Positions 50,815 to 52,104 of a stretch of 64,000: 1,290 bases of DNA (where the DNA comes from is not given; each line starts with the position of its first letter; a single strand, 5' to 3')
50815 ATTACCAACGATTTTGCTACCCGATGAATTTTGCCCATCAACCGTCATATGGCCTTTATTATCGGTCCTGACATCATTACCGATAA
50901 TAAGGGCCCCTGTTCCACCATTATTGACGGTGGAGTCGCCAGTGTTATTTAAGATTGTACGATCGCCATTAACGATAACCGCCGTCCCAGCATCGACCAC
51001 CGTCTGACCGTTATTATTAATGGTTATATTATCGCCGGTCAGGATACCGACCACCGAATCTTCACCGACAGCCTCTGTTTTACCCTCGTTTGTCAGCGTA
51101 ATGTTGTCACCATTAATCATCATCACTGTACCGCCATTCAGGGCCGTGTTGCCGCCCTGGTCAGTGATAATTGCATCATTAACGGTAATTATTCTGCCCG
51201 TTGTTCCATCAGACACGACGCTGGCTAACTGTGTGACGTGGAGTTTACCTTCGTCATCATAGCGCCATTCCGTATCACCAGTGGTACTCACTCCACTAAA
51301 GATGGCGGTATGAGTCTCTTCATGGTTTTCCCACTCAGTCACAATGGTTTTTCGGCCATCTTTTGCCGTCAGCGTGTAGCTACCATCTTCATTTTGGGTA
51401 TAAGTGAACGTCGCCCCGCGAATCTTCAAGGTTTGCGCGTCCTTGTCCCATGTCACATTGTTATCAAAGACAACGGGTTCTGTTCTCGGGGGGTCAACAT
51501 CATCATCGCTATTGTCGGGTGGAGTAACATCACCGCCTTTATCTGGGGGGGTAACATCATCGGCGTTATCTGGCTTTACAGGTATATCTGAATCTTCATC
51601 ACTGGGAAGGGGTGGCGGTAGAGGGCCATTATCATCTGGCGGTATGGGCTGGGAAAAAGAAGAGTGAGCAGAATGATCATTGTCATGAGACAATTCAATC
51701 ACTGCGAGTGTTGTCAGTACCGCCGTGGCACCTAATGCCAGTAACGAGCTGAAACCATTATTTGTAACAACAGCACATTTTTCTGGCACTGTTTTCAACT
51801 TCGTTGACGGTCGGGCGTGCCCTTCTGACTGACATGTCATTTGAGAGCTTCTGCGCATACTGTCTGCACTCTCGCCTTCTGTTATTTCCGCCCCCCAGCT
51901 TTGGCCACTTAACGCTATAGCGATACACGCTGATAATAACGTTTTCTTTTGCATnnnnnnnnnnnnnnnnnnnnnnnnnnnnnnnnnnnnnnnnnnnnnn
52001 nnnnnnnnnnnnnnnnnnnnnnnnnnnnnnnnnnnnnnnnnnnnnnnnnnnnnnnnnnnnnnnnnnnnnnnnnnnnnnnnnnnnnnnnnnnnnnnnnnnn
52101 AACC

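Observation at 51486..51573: Homopolymeric G tracts and 27-bp tandem repeats in the 5' region of ydbA: possible phase or length variation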

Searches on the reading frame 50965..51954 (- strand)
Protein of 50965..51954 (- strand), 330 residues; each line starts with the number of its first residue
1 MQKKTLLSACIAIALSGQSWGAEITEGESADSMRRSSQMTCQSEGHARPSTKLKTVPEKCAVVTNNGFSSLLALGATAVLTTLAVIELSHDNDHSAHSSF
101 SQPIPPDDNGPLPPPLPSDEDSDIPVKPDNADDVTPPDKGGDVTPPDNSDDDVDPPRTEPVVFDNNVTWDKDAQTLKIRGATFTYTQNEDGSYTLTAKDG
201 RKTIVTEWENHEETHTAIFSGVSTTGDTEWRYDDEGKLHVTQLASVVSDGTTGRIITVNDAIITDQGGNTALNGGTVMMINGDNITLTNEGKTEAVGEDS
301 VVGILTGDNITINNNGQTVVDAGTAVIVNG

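Call 60: predict_structure(alignment_id=A5)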
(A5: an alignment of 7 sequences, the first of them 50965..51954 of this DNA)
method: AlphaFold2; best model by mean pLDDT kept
length: 330 residues; sequences in the alignment: 7
mean_pLDDT: 61.2   pTM: 0.52
mean pLDDT of the five models: 61.2, 59.3, 59.0, 57.9, 57.6
residues with pLDDT >= 90: 90; 70-90: 82; 50-70: 7; < 50: 151
segments of 3 or more residues with pLDDT < 50: 1-151
pLDDT, mean of each block of 10 residues (from residue 1): 24 26 29 25 27 30 25 23 21 26 35 37 34 34 40 67 93 90 91 88 89 91 83 91 86 84 90 90 90 92 90 91 87
secondary structure, 60 per line:
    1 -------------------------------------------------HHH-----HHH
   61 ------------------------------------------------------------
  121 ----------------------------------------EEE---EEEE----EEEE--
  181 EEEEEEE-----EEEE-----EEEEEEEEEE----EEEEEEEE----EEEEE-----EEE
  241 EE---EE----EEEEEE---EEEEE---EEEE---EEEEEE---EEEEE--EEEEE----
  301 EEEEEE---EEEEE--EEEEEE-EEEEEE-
elements in order: E161-163 E167-170 E175-178 E181-187 E193-196 E202-211 E216-223 E228-232 E238-242 E252-257 E261-265 E269-272 E276-281 E285-289 E292-296 E301-306 E310-314 E317-322 E324-329

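Call 87: fold_search(model_id=the predicted structure, library=pdb)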
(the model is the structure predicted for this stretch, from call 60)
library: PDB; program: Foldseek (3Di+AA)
matches with E <= 10: 321; with E <= 0.001: 0
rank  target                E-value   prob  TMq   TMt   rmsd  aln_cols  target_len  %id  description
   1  9fyr_A                1.2e-01  0.28  0.15  0.10   8.3       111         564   12  Cryo-EM structure of native SV2A in complex with TeNT-Hc, Pro-Macrobody 5 and Levetiracetam (released 2025-05-21)
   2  1k8f_A                2.0e-01  0.10  0.09  0.16  13.5       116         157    9  CRYSTAL STRUCTURE OF THE HUMAN C-TERMINAL CAP1-ADENYLYL CYCLASE ASSOCIATED PROTEIN (released 2003-07-01)
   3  8y9c_B                2.1e-01  0.14  0.11  0.03  12.3       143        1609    8  De novo design mini-binder in complex with TcdB4 (released 2024-08-28)
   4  8jlc_A                2.3e-01  0.15  0.14  0.09   8.6       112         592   10  Cryo-EM structure of SV2A in complex with BoNT/A2 Hc and levetiracetam (released 2024-05-01)
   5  8jlh_C                2.9e-01  0.08  0.11  0.22   8.7       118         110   14  Cryo-EM structure of SV2A dimer in complex with BoNT/A2 Hc and levetiracetam (released 2024-05-01)
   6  4kh3                  2.9e-01  0.07  0.13  0.10  13.2       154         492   18  Structure of a bacterial self-associating protein (released 2014-01-15)
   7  6bg8_A                3.4e-01  0.08  0.10  0.13  12.7       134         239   10  Shewanella frigidimarina ice-binding protein_1 DUF3494 Domain (released 2018-03-07)
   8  9f2b_A                3.4e-01  0.07  0.11  0.22  10.6       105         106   11  Focused refinement of SV2B luminal domain and BoNT/A1 complex (released 2025-03-12)
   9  9fyq_A                3.6e-01  0.07  0.09  0.06   8.7       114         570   12  Cryo-EM structure of native SV2A in complex with TeNT-Hc, gangliosides and Pro-Macrobody 5 (released 2025-05-21)
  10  8jle_A                3.6e-01  0.06  0.12  0.24  10.7       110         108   10  Cryo-EM structure of SV2A LD4 in complex with BoNT/A2 Hc in the SV2A-levetiracetam-BoNT/A2 Hc complex (released 2024-05-01)
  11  6a8k                  4.0e-01  0.15  0.15  0.19   8.9       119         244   12  Crystal structure of Ice-binding Protein from a Sea-Ice Microalga (released 2018-11-07)
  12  1kq5_A                4.2e-01  0.08  0.09  0.16  12.7       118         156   12  C-terminal Domain of Cyclase Associated Protein with PRO 505 Replaced by SER (P505S) (released 2002-01-16)
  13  6qvi_B                4.2e-01  0.04  0.09  0.07  14.2       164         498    9  Crystal structure of competence-associated pilin ComZ from Thermus thermophilus (released 2019-05-29)
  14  8x1p                  4.4e-01  0.08  0.12  0.16  11.4       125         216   11  Crystal structure of G160C/S176C mutant of FfIBP (released 2024-11-13)
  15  6fm2_B                4.4e-01  0.06  0.10  0.16  13.7       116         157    9  CARP domain of mouse cyclase-associated protein 1 (CAP1) bound to ADP-actin (released 2018-05-16)
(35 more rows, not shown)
